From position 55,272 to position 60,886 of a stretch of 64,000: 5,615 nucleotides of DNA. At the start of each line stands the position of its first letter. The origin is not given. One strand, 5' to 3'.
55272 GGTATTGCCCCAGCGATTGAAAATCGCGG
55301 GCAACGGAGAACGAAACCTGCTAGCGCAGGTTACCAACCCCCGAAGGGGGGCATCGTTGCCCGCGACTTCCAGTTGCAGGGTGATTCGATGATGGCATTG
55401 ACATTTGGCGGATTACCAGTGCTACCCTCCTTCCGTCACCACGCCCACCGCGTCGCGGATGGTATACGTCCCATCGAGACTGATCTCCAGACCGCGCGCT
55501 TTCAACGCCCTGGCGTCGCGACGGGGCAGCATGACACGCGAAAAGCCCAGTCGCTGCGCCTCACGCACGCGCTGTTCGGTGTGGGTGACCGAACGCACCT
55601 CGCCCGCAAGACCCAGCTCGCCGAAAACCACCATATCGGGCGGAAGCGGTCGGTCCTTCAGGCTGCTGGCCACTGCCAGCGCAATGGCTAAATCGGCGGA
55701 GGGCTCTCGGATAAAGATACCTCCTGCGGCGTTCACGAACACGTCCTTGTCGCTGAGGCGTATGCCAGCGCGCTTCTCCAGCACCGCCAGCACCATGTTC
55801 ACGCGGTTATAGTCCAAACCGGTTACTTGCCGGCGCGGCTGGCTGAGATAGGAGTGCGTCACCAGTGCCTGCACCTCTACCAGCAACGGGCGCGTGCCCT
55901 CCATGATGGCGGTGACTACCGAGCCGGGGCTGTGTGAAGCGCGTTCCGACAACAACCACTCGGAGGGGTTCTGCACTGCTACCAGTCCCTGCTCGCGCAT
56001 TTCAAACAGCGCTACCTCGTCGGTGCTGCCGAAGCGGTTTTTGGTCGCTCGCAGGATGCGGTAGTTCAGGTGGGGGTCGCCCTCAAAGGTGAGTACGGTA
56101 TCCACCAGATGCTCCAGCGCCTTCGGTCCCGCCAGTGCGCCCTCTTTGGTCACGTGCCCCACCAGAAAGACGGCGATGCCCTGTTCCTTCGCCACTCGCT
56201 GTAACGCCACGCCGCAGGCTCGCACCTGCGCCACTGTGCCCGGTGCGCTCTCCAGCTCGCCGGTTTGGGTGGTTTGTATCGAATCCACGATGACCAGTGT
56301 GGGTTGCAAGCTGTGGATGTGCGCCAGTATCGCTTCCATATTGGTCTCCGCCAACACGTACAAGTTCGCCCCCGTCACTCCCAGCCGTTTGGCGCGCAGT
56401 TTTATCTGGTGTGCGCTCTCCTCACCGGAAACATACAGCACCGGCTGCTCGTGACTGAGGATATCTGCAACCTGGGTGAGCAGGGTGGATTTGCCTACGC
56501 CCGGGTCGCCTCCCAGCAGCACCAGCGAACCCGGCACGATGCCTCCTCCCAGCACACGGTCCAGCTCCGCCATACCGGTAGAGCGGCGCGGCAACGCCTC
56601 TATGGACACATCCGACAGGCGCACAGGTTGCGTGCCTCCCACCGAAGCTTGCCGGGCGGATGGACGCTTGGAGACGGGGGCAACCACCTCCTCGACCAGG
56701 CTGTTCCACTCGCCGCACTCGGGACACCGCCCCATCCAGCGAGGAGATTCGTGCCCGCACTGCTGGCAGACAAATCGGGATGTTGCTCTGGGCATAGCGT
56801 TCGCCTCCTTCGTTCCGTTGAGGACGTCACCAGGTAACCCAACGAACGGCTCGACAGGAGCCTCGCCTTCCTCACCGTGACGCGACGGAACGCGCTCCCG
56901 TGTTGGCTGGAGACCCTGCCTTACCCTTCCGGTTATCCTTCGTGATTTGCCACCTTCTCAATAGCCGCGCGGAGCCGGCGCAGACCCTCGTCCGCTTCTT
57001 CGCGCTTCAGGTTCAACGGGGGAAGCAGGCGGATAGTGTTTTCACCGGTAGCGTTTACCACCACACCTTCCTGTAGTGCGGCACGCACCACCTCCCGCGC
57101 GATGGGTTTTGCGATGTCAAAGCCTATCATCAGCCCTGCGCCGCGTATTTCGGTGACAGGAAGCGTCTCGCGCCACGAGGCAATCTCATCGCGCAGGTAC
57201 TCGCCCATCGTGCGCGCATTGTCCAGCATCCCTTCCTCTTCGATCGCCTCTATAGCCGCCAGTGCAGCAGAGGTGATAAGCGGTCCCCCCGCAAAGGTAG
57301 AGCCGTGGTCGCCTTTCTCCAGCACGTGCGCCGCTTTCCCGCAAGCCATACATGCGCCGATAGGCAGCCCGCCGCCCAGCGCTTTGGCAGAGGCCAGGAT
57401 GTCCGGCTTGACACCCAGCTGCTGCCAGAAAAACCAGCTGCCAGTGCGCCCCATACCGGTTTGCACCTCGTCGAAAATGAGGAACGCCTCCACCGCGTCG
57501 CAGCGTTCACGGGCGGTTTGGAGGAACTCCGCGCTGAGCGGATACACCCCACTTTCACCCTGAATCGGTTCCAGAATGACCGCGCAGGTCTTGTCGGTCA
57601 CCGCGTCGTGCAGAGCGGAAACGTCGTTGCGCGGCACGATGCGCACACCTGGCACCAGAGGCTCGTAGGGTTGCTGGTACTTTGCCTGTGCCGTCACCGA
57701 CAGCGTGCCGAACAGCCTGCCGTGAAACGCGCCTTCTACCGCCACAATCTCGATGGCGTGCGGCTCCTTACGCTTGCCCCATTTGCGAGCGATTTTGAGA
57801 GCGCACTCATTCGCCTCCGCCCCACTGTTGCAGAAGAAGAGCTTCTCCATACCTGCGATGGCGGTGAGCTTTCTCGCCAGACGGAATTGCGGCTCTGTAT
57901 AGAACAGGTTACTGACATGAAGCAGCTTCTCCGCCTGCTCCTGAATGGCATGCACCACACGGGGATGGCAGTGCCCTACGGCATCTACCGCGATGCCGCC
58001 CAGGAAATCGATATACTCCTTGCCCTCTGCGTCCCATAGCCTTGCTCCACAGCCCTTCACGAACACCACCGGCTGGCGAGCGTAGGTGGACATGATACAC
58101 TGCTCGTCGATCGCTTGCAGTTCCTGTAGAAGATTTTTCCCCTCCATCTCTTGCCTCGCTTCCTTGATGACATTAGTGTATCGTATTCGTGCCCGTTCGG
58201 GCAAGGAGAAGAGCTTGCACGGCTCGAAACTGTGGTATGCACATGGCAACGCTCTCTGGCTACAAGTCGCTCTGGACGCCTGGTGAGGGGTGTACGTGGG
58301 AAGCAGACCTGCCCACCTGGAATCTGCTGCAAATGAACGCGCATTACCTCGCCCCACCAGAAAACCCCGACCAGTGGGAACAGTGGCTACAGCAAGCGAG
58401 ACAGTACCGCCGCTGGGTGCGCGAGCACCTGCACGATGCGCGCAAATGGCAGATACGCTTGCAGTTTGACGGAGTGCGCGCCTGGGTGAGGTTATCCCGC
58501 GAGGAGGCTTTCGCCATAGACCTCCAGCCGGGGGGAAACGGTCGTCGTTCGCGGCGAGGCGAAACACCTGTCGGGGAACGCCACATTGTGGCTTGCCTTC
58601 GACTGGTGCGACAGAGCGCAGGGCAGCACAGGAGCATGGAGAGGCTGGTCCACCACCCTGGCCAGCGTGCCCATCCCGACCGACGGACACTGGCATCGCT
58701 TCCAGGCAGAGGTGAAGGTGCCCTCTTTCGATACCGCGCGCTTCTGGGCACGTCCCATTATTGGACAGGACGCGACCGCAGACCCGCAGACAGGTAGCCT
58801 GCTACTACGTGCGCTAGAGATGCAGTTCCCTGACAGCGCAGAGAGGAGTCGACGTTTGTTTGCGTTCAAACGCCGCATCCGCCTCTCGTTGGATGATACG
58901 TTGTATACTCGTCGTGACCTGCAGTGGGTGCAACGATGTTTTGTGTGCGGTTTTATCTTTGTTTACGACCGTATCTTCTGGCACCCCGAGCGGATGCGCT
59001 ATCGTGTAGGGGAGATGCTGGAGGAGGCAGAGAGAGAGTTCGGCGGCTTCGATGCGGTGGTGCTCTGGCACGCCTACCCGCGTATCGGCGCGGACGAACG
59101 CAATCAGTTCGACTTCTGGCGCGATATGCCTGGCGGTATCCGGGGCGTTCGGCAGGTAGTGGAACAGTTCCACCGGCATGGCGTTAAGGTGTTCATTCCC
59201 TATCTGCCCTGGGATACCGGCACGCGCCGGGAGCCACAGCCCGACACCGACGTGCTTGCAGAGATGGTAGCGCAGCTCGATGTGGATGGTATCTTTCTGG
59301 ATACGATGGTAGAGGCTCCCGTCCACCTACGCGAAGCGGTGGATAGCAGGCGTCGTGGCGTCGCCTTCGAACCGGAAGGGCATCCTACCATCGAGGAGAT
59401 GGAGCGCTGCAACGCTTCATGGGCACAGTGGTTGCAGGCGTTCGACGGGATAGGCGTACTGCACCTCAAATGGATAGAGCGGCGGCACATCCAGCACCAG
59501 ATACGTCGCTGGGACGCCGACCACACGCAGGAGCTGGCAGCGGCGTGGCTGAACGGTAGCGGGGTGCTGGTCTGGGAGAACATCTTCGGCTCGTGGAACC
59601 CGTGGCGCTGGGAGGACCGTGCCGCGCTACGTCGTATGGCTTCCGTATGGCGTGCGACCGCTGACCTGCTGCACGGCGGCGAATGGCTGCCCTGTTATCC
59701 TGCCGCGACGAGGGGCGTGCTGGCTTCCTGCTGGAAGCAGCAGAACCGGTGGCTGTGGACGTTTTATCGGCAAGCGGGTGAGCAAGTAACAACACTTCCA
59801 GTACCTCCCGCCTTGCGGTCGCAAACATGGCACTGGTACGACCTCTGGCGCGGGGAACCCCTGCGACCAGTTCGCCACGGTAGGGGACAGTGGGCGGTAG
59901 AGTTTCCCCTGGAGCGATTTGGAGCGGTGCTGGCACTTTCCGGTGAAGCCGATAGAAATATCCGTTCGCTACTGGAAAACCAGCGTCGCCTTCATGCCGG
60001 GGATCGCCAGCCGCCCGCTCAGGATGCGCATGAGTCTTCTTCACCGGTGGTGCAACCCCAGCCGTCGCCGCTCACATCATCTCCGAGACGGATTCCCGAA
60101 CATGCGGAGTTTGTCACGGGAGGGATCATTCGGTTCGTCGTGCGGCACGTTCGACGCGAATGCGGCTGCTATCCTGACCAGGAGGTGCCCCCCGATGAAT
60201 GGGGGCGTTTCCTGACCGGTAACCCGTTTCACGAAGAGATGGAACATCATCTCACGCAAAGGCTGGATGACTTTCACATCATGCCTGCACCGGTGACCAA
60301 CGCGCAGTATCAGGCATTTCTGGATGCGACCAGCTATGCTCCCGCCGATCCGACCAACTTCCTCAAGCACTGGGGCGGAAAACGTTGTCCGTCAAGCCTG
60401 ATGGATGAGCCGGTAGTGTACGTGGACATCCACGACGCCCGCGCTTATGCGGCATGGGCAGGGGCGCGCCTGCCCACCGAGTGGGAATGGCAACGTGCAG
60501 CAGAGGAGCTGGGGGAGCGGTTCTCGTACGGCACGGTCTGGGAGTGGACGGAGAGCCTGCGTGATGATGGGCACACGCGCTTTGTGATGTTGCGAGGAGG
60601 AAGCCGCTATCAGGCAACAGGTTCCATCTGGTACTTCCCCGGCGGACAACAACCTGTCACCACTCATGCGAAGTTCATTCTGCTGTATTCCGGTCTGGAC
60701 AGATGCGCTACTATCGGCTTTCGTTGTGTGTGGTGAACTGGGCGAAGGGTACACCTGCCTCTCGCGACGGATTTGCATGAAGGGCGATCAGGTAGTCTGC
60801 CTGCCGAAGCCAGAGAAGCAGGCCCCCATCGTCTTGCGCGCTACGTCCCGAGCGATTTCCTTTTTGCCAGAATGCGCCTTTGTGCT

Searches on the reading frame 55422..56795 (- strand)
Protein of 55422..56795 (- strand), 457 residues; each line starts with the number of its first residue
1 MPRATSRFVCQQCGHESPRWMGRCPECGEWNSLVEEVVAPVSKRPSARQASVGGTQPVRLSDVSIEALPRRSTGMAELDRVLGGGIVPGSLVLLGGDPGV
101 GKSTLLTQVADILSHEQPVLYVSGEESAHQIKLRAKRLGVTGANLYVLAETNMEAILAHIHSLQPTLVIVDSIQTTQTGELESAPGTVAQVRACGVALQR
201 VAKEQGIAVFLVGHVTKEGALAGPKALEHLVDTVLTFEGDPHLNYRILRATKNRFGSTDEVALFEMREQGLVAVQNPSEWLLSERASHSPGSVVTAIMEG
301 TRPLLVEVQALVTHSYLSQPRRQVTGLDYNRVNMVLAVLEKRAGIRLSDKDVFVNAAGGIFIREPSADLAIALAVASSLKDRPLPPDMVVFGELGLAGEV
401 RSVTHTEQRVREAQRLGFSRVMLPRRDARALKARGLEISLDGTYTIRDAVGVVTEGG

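Call 47: search_protein_families(library=pfam, proteins=[window:55422-56795:-], max_evalue=0.00001)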
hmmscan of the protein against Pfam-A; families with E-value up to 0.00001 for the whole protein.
window:55422-56795:- (457 aa): 6 families
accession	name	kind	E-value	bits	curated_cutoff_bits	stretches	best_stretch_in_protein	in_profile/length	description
PF13481.12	AAA_25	-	1.5e-18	67.5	27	1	75-220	19-195/195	AAA domain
PF06745.19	ATPase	-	1.3e-14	54.6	26.6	1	72-141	2-73/231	KaiC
PF18073.7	Zn_ribbon_LapB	-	3.2e-14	52.7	25.7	1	8-35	1-28/28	Rubredoxin metal binding domain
PF13541.12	ChlI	-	1e-09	38.8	27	1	337-426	31-120/121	Subunit ChlI of Mg-chelatase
PF03796.21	DnaB_C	-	6.3e-09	36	27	1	72-181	3-117/255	DnaB-like helicase C terminal domain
PF05362.19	Lon_C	-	1.4e-07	31.7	21.1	1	349-432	93-177/205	Lon protease (S16) C-terminal proteolytic domain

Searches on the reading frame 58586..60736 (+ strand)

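Call 47: search_protein_families(library=pfam, proteins=[window:58586-60736:+], max_evalue=0.00001)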
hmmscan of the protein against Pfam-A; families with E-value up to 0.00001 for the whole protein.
window:58586-60736:+ (716 aa): 1 family
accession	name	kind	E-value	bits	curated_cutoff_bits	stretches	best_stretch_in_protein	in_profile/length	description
PF03781.23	FGE-sulfatase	-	3e-22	80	23.3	1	540-661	11-140/255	Sulfatase-modifying factor enzyme 1-like domain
